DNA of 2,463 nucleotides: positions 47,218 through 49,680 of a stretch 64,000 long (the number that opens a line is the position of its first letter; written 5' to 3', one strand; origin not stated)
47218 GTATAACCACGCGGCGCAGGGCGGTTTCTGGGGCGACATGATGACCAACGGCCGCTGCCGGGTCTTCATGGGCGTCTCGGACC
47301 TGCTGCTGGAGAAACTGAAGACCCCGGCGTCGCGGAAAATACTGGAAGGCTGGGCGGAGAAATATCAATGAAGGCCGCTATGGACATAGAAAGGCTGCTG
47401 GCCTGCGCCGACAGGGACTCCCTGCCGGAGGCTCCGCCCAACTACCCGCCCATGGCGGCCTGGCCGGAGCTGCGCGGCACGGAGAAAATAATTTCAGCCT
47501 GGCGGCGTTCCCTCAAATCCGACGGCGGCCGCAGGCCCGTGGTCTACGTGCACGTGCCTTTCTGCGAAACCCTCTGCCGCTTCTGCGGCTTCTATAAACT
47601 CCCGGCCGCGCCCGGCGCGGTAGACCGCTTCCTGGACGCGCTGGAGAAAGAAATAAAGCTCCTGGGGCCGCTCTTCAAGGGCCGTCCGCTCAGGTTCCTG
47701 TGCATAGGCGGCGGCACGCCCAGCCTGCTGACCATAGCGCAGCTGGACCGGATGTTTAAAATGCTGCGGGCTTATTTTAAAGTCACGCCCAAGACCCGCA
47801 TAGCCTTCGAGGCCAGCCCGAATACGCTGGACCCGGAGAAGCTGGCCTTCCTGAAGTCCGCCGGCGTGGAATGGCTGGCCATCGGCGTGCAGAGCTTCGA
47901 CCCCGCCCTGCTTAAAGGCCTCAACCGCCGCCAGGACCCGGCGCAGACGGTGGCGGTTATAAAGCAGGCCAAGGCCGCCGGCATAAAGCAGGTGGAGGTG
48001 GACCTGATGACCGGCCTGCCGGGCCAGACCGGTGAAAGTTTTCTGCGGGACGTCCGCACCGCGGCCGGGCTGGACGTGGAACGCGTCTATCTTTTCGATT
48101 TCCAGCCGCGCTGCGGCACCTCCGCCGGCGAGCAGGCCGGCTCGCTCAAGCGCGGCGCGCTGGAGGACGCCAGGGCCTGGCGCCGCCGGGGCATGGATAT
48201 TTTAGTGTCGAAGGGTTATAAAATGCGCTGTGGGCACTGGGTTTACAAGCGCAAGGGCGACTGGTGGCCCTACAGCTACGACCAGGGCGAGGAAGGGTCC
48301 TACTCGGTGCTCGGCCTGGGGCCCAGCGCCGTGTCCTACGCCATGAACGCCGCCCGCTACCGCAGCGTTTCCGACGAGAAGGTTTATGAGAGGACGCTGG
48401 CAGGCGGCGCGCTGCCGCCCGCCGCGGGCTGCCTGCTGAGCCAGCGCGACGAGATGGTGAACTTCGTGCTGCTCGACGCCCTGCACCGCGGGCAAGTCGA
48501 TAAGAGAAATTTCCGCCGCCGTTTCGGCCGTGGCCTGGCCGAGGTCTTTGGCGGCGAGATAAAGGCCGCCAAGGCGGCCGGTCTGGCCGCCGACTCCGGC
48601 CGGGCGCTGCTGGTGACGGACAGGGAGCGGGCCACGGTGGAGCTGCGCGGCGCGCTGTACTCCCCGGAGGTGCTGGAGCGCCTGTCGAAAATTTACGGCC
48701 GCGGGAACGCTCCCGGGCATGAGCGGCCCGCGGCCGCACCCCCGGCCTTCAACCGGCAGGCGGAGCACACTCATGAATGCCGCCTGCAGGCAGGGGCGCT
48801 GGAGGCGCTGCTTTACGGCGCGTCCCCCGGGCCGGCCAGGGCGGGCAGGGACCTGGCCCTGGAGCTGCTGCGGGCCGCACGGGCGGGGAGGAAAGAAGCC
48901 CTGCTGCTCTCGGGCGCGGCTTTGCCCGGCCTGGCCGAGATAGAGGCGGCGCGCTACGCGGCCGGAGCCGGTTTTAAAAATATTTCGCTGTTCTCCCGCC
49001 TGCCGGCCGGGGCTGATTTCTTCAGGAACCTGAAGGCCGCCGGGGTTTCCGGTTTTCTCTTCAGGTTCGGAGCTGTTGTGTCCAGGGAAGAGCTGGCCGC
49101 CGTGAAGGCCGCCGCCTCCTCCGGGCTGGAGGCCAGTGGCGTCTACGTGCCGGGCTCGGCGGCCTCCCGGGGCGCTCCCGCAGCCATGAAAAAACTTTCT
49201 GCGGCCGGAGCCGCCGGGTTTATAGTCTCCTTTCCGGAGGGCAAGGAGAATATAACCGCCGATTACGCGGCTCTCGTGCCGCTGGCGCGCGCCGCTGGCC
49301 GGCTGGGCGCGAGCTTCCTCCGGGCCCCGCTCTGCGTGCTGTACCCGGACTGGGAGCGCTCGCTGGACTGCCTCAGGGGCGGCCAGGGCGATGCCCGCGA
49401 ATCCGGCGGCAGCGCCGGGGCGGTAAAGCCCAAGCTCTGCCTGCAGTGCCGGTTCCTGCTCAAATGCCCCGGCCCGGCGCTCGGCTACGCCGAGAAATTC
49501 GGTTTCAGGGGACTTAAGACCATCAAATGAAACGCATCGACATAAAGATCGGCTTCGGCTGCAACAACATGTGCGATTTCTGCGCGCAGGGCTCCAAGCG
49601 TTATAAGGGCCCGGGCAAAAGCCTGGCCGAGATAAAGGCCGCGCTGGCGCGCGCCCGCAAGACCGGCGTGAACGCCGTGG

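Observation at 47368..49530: HemN-like rSAM fused to a pseudo-HxsC domain that has lost its CxxxCxxC motif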

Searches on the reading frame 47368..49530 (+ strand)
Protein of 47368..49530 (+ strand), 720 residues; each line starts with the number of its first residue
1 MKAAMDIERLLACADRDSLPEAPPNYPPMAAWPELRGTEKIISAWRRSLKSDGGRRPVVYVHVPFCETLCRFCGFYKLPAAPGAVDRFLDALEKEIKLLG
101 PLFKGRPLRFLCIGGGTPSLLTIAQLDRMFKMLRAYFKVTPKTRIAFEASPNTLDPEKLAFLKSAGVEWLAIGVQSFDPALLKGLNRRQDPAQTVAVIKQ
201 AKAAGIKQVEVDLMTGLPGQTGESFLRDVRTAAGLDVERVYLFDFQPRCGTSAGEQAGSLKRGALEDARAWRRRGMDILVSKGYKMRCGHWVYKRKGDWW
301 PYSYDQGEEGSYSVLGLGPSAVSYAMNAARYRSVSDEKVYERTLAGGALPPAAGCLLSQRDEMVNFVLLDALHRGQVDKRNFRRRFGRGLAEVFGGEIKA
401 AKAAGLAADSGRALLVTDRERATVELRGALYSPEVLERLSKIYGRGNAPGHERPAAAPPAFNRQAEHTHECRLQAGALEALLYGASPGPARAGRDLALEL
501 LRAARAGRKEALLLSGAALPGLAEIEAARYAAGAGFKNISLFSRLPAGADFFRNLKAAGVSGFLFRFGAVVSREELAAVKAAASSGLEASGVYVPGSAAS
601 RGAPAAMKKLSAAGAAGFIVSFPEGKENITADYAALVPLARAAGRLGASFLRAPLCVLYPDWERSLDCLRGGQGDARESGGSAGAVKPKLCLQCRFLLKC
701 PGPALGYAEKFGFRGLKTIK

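Call 3: search_protein_families(library=pfam, proteins=[window:47368-49530:+], max_evalue=0.01)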
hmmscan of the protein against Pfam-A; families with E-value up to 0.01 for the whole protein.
window:47368-49530:+ (720 aa): 2 families
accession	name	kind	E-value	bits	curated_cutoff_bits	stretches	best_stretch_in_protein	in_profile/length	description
PF04055.27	Radical_SAM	-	1.3e-26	94.2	29.5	1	60-230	1-164/166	Radical SAM superfamily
PF06969.22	HemN_C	-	6.5e-06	26.6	24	1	357-421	1-65/67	HemN C-terminal domain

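Call 4: search_protein_families(library=ncbifam, proteins=[window:47368-49530:+], max_evalue=0.01)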
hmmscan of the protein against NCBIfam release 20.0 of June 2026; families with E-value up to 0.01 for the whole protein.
window:47368-49530:+ (720 aa): 29 families (the best 25 are shown)
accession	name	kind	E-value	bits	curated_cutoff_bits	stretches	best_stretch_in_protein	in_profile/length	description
NF006067.1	PRK08208.1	equivalog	1.6e-52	178.9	380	1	26-438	9-422/427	STM4012 family radical SAM protein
TIGR04107.1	rSAM_HutW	equivalog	5.8e-46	157.2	400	1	38-417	21-400/419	heme anaerobic degradation radical SAM methyltransferase ChuW/HutW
TIGR00538.1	hemN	equivalog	9.7e-43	146.6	324.95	1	50-245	42-240/454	oxygen-independent coproporphyrinogen III oxidase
TIGR00539.1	hemN_rel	equivalog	2e-40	139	205.4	1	59-243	3-187/361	radical SAM family heme chaperone HemW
NF006385.0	PRK08629.1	equivalog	1.2e-34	119.9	355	1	53-419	49-401/439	coproporphyrinogen III oxidase family protein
TIGR03994.1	rSAM_HemZ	equivalog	1.1e-33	116.9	321.4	1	57-240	85-271/401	coproporphyrinogen dehydrogenase HemZ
NF006064.0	PRK08207.2-2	equivalog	1.8e-27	96.5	504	1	59-240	147-333/465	coproporphyrinogen III oxidase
NF005133.0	PRK06582.1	equivalog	9.6e-25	87.4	597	1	59-252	14-206/390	coproporphyrinogen III oxidase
NF006061.0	PRK08207.1-4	equivalog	8.1e-24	84.3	702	1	59-231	176-354/501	coproporphyrinogen III oxidase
NF006059.0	PRK08207.1-1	equivalog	4.7e-20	71.8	1012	1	59-226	174-347/496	coproporphyrinogen III oxidase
NF004567.0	PRK05904.1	equivalog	1.3e-17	64.1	355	1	59-219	9-166/353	coproporphyrinogen III oxidase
NF006062.0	PRK08207.1-5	equivalog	3.6e-15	55.8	1007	1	58-230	150-328/476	coproporphyrinogen III oxidase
NF006060.0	PRK08207.1-3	equivalog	4.5e-15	55.4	653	1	58-225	151-324/477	coproporphyrinogen III oxidase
NF006066.0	PRK08207.2-5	equivalog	1.2e-14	53.8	1117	1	58-230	192-369/518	coproporphyrinogen III oxidase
NF006063.0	PRK08207.2-1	equivalog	4.9e-08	32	1074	1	59-217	195-358/518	coproporphyrinogen III oxidase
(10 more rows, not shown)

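Call 27: find_homologous_proteins(query=window:47368-49527:+, max_evalue=1e-20)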
Query window:47368-49527:+ (720 aa): 433 proteins with E <= 1e-20 among 8000 candidates; the best 120 are listed.
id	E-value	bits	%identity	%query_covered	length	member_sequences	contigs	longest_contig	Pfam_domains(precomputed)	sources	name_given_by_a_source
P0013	0.0e+0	1522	94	100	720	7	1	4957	PF04055.28,PF06969.23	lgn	-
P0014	0.0e+0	1232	80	99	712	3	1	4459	PF04055.28,PF06969.23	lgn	-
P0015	0.0e+0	1221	78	99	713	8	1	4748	PF04055.28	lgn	-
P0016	0.0e+0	1207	77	99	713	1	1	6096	PF04055.28,PF06969.23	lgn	-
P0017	0.0e+0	1190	76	100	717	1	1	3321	PF04055.28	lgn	-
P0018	0.0e+0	1152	73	100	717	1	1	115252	PF04055.28,PF06969.23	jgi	-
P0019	0.0e+0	1125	73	100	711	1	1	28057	PF04055.28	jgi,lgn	jgi:oxygen-independent coproporphyrinogen-3 oxidase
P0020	0.0e+0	1121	73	99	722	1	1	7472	PF04055.28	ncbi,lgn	ncbi:MAG: coproporphyrinogen-III oxidase family protein [Elusimicrobiota bacterium]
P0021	0.0e+0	1037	69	100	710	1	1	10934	PF04055.28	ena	-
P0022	0.0e+0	1033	68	99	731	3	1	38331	PF04055.28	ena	-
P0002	2.2e-293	993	65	100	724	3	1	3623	PF04055.28,PF06969.23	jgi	-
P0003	3.2e-179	616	46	99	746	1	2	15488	PF04055.28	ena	-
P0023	3.0e-172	593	49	75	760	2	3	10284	PF04055.28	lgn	-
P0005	6.4e-172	592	45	99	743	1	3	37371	PF04055.28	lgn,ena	-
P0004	1.3e-170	587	41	99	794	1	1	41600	PF04055.28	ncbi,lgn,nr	ncbi:MAG: radical SAM protein [Elusimicrobia bacterium]|nr:radical SAM protein [Elusimicrobiota bact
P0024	6.4e-162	559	41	98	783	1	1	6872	PF04055.28,PF13353.12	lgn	-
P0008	4.4e-154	533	41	98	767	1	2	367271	PF04055.28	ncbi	-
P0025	3.6e-144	500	40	99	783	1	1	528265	PF04055.28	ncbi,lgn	ncbi:MAG: radical SAM protein [Elusimicrobiales bacterium]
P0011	1.3e-142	495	40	99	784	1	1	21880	PF04055.28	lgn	-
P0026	4.4e-142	493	40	98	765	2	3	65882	PF04055.28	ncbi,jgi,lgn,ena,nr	ncbi:MAG TPA: hypothetical protein DDW67_06230 [Elusimicrobia bacterium]|nr:hypothetical protein [El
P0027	4.5e-142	493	40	99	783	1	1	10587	PF04055.28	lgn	-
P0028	5.1e-142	493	39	99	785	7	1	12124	PF04055.28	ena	-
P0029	9.1e-140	485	39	99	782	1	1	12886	PF04055.28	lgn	-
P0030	2.4e-137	478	39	95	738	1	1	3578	PF04055.28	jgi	jgi:oxygen-independent coproporphyrinogen-3 oxidase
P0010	3.2e-123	431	39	85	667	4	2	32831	PF04055.28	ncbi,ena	-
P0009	1.7e-120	422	34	99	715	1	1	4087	PF04055.28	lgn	-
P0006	5.2e-119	417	38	84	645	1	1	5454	PF04055.28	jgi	jgi:oxygen-independent coproporphyrinogen-3 oxidase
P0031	7.0e-118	413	32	99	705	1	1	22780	PF04055.28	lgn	-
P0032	1.7e-115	405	34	99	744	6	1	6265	PF04055.28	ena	-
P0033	6.5e-114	400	45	60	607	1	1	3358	PF04055.28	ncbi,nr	ncbi:MAG: coproporphyrinogen-III oxidase family protein [Elusimicrobia bacterium]|nr:coproporphyrino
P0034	1.4e-111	392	35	97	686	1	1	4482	PF04055.28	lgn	-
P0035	1.8e-111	392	37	99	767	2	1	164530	PF04055.28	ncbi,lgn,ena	ncbi:MAG: radical SAM protein [Elusimicrobiota bacterium]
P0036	8.9e-105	370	46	60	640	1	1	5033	PF04055.28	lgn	-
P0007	3.8e-101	358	39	82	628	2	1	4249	PF04055.28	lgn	-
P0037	1.6e-62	230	34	60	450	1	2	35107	PF04055.28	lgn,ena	-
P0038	9.5e-59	218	35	58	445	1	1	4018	PF04055.28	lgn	-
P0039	2.2e-43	167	35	53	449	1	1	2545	PF04055.28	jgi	jgi:oxygen-independent coproporphyrinogen-3 oxidase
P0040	2.4e-40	157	32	59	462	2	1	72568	PF04055.28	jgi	-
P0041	1.6e-38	151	31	50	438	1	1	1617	PF04055.28,PF06969.23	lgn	-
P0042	3.7e-37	146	31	48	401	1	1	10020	PF04055.28,PF06969.23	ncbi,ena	ncbi:MAG TPA: radical SAM family heme chaperone HemW [Dehalococcoidia bacterium]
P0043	1.4e-35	141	29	53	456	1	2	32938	PF04055.28,PF06969.23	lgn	-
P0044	6.8e-35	139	31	52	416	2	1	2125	PF04055.28,PF06969.23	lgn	-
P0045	8.4e-35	139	30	48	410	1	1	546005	PF04055.28,PF06969.23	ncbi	-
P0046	8.6e-35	139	33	42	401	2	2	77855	PF04055.28,PF06969.23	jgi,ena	-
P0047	1.2e-34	138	30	50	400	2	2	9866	PF04055.28,PF06969.23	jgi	-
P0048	4.0e-34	136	32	49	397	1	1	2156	PF04055.28,PF06969.23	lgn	-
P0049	4.1e-34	136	31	47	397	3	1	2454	PF04055.28,PF06969.23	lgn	-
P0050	4.0e-33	133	28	53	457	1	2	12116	PF04055.28,PF06969.23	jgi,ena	-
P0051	4.0e-33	133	29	52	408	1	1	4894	PF04055.28,PF06969.23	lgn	-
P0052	6.1e-33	132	31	53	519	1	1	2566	PF04055.28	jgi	jgi:oxygen-independent coproporphyrinogen-3 oxidase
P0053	6.2e-33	132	34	37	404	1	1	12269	PF04055.28,PF06969.23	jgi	jgi:oxygen-independent coproporphyrinogen-3 oxidase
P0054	6.9e-33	132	31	51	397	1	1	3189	PF04055.28,PF06969.23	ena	-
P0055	9.4e-33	132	30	53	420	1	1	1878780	PF04055.28,PF06969.23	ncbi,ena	-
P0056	9.8e-33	132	37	29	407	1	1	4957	PF04055.28,PF06969.23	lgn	-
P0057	1.2e-32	131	38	28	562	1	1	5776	PF04055.28,PF06969.23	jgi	jgi:coproporphyrinogen III oxidase-like Fe-S oxidoreductase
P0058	1.4e-32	131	34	40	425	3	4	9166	PF04055.28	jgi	jgi:oxygen-independent coproporphyrinogen-3 oxidase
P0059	1.5e-32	131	32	48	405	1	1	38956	PF04055.28,PF06969.23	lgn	-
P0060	1.5e-32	131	33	42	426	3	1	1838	PF04055.28,PF06969.23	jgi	-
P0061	1.7e-32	131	30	53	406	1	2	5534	PF04055.28,PF06969.23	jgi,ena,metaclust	metaclust:\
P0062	1.9e-32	131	32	46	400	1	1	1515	PF04055.28,PF06969.23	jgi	jgi:oxygen-independent coproporphyrinogen-3 oxidase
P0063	2.3e-32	130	31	49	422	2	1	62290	PF04055.28,PF06969.23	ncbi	ncbi:MAG: radical SAM family heme chaperone HemW [Thermodesulfobacteriota bacterium]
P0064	3.2e-32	130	31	50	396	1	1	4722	PF04055.28,PF06969.23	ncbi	ncbi:MAG: radical SAM family heme chaperone HemW [Chloroflexota bacterium]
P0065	3.2e-32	130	29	58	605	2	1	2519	PF04055.28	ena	-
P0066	3.9e-32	130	34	37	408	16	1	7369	PF04055.28,PF06969.23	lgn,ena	-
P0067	3.9e-32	130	31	48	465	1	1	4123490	PF04055.28,PF06969.23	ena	-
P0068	4.0e-32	130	33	39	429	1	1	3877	PF04055.28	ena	-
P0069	8.1e-32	129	31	46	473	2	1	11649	PF04055.28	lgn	-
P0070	8.2e-32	129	38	28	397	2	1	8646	PF04055.28,PF06969.23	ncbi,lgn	-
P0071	8.8e-32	129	30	47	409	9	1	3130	PF04055.28,PF06969.23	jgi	jgi:oxygen-independent coproporphyrinogen-3 oxidase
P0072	1.1e-31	128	30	45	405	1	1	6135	PF04055.28,PF06969.23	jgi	jgi:oxygen-independent coproporphyrinogen III oxidase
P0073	1.1e-31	128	30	53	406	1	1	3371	PF04055.28,PF06969.23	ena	-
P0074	1.3e-31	128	29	58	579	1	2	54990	PF04055.28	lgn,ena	-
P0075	1.4e-31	128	38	28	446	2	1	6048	PF04055.28,PF06969.23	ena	-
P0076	1.6e-31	128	29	52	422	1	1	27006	PF04055.28,PF06969.23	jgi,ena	-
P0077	1.7e-31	128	38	28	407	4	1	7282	PF04055.28,PF06969.23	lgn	-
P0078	1.9e-31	127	29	50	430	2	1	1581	PF04055.28,PF06969.23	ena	-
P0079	2.1e-31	127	39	28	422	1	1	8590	PF04055.28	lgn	-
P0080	2.2e-31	127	37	29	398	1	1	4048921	PF04055.28,PF06969.23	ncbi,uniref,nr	ncbi:putative oxygen-independent coproporphyrinogen III oxidase [Thioflavicoccus mobilis 8321]|unire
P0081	2.2e-31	127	30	54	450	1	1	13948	PF04055.28,PF06969.23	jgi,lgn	-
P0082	3.5e-31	127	30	50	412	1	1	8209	PF04055.28,PF06969.23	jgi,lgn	jgi:oxygen-independent coproporphyrinogen-3 oxidase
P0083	4.2e-31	126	34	40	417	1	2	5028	PF04055.28,PF06969.23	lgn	-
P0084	4.4e-31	126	29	53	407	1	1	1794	PF04055.28,PF06969.23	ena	-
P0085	4.6e-31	126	31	51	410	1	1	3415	PF04055.28,PF06969.23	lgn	-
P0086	5.7e-31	126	30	50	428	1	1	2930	PF04055.28,PF06969.23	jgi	jgi:oxygen-independent coproporphyrinogen-3 oxidase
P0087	5.9e-31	126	30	46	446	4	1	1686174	PF04055.28,PF06969.23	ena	-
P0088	7.7e-31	125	35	31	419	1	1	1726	PF04055.28,PF06969.23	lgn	-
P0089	1.1e-30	125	31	41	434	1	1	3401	PF04055.28,PF06969.23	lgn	-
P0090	1.2e-30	125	29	47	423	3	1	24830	PF04055.28,PF06969.23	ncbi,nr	ncbi:MAG: radical SAM family heme chaperone HemW [Anaerolineae bacterium]|nr:radical SAM family heme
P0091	1.5e-30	124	30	54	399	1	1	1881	PF04055.28,PF06969.23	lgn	-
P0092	1.6e-30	124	32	41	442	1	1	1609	PF04055.28,PF06969.23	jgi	jgi:oxygen-independent coproporphyrinogen-3 oxidase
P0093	1.7e-30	124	29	53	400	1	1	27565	PF04055.28,PF06969.23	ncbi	-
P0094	1.7e-30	124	30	53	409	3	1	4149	PF04055.28,PF06969.23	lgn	-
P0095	1.7e-30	124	28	55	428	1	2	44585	PF04055.28,PF06969.23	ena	-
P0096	1.7e-30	124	28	50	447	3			PF04055.28,PF06969.23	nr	nr:radical SAM family heme chaperone HemW [Anaerolineae bacterium]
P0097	2.1e-30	124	26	50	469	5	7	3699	PF04055.28,PF06969.23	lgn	-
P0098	2.4e-30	124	30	50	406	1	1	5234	PF04055.28,PF06969.23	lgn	-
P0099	2.5e-30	124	30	43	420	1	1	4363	PF04055.28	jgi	jgi:oxygen-independent coproporphyrinogen-3 oxidase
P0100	3.2e-30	123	29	48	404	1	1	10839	PF04055.28,PF06969.23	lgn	-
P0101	3.5e-30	123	29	50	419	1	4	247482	PF04055.28,PF06969.23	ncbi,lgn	-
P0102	3.7e-30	123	31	48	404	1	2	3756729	PF04055.28,PF06969.23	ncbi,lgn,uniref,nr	ncbi:radical SAM family heme chaperone HemW [Thioalkalivibrio paradoxus]|uniref:Heme chaperone HemW 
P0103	3.8e-30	123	38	29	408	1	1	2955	PF04055.28,PF06969.23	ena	-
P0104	4.6e-30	123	30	50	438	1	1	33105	PF04055.28,PF06969.23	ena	-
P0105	5.5e-30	123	36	32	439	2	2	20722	PF04055.28,PF06969.23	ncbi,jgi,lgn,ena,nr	ncbi:MAG TPA: STM4012 family radical SAM protein [Chloroflexia bacterium]|nr:STM4012 family radical 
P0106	5.7e-30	123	35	36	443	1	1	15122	PF04055.28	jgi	jgi:oxygen-independent coproporphyrinogen-3 oxidase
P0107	5.8e-30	123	31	46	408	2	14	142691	PF04055.28,PF06969.23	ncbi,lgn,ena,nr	ncbi:MAG TPA: radical SAM family heme chaperone HemW [Thermoanaerobaculaceae bacterium]|nr:radical S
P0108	8.0e-30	122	30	49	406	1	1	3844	PF04055.28,PF06969.23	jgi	jgi:oxygen-independent coproporphyrinogen-3 oxidase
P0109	8.3e-30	122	31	47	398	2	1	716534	PF04055.28,PF06969.23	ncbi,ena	-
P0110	9.1e-30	122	31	42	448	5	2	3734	PF04055.28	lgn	-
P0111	9.3e-30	122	31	48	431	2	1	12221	PF04055.28,PF06969.23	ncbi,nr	ncbi:MAG: radical SAM family heme chaperone HemW [Myxococcota bacterium]|nr:radical SAM family heme 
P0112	1.0e-29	122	29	54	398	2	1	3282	PF04055.28,PF06969.23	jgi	jgi:oxygen-independent coproporphyrinogen III oxidase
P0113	1.1e-29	122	31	37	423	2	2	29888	PF04055.28,PF06969.23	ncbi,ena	-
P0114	1.2e-29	122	31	49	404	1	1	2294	PF04055.28,PF06969.23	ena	-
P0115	1.2e-29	121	33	54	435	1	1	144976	PF04055.28,PF06969.23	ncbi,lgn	-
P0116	1.2e-29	121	29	51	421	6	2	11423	PF04055.28,PF06969.23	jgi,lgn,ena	-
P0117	1.3e-29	121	34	36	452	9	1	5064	PF04055.28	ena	-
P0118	1.4e-29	121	30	46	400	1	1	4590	PF04055.28,PF06969.23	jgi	jgi:oxygen-independent coproporphyrinogen-3 oxidase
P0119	1.6e-29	121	28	50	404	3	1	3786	PF04055.28,PF06969.23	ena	-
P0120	1.6e-29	121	33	44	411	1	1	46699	PF04055.28,PF06969.23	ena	-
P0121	2.1e-29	121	30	47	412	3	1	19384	PF04055.28,PF06969.23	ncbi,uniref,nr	ncbi:radical SAM family heme chaperone HemW [Pseudodesulfovibrio sp.]|uniref:radical SAM family heme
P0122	2.3e-29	121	30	51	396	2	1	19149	PF04055.28,PF06969.23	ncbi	ncbi:MAG: radical SAM family heme chaperone HemW [Thiogranum sp.]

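Call 33: find_encoding_contigs(protein=P0025, flank=10000, max_places=1)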
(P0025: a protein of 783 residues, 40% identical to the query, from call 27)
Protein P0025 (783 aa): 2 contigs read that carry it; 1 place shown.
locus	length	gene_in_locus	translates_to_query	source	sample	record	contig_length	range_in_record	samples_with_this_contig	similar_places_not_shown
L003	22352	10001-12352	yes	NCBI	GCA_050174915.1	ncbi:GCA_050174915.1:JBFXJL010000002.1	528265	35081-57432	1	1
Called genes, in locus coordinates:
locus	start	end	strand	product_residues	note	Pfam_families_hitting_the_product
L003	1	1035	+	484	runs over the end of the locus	PF13353:Fer4_12, PF04055:Radical_SAM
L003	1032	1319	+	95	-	-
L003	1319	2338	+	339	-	-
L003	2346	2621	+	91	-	-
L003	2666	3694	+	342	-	-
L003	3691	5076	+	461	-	PF04055:Radical_SAM, PF13353:Fer4_12 (weak)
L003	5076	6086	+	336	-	PF04055:Radical_SAM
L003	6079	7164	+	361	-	PF04055:Radical_SAM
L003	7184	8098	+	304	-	PF04055:Radical_SAM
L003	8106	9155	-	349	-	PF04055:Radical_SAM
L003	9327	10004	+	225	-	-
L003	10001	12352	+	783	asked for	PF04055:Radical_SAM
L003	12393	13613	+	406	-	PF01478:Peptidase_A24 (weak)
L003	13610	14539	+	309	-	PF04055:Radical_SAM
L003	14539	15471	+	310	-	PF01136:Peptidase_U32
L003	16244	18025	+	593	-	PF04055:Radical_SAM, PF01136:Peptidase_U32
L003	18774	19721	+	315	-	PF04055:Radical_SAM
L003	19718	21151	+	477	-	PF13353:Fer4_12 (weak), PF04055:Radical_SAM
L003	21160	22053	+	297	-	PF04055:Radical_SAM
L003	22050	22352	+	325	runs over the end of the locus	PF04055:Radical_SAM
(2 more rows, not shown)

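Call 34: find_encoding_contigs(protein=P0018, flank=10000, max_places=1)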
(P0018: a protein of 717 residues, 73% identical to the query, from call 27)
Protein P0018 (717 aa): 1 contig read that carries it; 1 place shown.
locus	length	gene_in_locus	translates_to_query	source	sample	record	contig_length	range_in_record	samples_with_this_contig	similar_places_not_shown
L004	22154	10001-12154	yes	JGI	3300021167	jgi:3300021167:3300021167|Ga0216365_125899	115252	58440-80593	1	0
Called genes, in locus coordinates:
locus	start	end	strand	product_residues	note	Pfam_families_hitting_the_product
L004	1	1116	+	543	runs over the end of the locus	-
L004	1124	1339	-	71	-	-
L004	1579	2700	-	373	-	PF12801:Fer4_5 (faint), PF12837:Fer4_6 (faint), PF12838:Fer4_7 (faint), PF13484:Fer4_16 (faint), PF00037:Fer4 (weak), PF13187:Fer4_9 (weak), PF13237:Fer4_10 (weak), PF14697:Fer4_21 (weak)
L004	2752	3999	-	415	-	PF13428:TPR_14 (faint), PF00515:TPR_1 (faint), PF13431:TPR_17 (faint), PF14559:TPR_19 (weak)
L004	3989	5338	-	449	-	PF04055:Radical_SAM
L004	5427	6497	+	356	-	PF04055:Radical_SAM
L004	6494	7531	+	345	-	PF04055:Radical_SAM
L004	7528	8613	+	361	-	PF04055:Radical_SAM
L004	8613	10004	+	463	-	PF04055:Radical_SAM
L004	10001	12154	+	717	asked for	PF04055:Radical_SAM, PF06969:HemN_C (weak)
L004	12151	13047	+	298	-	PF04055:Radical_SAM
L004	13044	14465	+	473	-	PF13353:Fer4_12 (weak), PF04055:Radical_SAM, PF13186:SPASM (weak)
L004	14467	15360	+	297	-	PF04055:Radical_SAM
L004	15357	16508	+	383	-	-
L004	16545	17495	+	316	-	PF04055:Radical_SAM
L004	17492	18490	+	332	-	PF04055:Radical_SAM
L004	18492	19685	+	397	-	PF04055:Radical_SAM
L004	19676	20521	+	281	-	PF04055:Radical_SAM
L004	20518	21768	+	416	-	PF00155:Aminotran_1_2 (weak), PF00266:Aminotran_5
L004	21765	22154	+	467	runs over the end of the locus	PF13428:TPR_14 (faint), PF14559:TPR_19 (faint), PF13181:TPR_8 (faint), PF13431:TPR_17 (faint), PF00515:TPR_1 (weak), PF07719:TPR_2 (weak), PF13432:TPR_16 (weak)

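Call 45: find_encoding_contigs(protein=P0013, flank=5000, max_places=1)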
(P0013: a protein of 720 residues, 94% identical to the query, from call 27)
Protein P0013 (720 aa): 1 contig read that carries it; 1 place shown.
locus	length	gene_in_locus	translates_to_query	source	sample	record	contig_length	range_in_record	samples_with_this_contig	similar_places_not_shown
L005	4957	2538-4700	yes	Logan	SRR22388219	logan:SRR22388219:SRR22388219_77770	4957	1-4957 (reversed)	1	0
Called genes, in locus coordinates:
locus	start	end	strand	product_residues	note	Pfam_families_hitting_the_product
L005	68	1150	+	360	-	PF04055:Radical_SAM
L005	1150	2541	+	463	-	PF13353:Fer4_12 (weak), PF04055:Radical_SAM (weak)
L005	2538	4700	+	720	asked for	PF04055:Radical_SAM, PF06969:HemN_C (weak)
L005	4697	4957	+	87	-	?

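Call 46: find_encoding_contigs(protein=P0014, flank=5000, max_places=1)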
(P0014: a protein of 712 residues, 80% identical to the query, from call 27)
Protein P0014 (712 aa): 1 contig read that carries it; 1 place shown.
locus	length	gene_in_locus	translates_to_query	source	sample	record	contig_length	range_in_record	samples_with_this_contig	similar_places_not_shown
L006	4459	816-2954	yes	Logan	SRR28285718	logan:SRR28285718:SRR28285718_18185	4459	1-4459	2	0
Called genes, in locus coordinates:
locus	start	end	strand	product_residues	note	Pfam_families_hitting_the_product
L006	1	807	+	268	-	?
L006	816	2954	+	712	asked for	PF04055:Radical_SAM, PF06969:HemN_C (faint)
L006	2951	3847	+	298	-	PF04055:Radical_SAM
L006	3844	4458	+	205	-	?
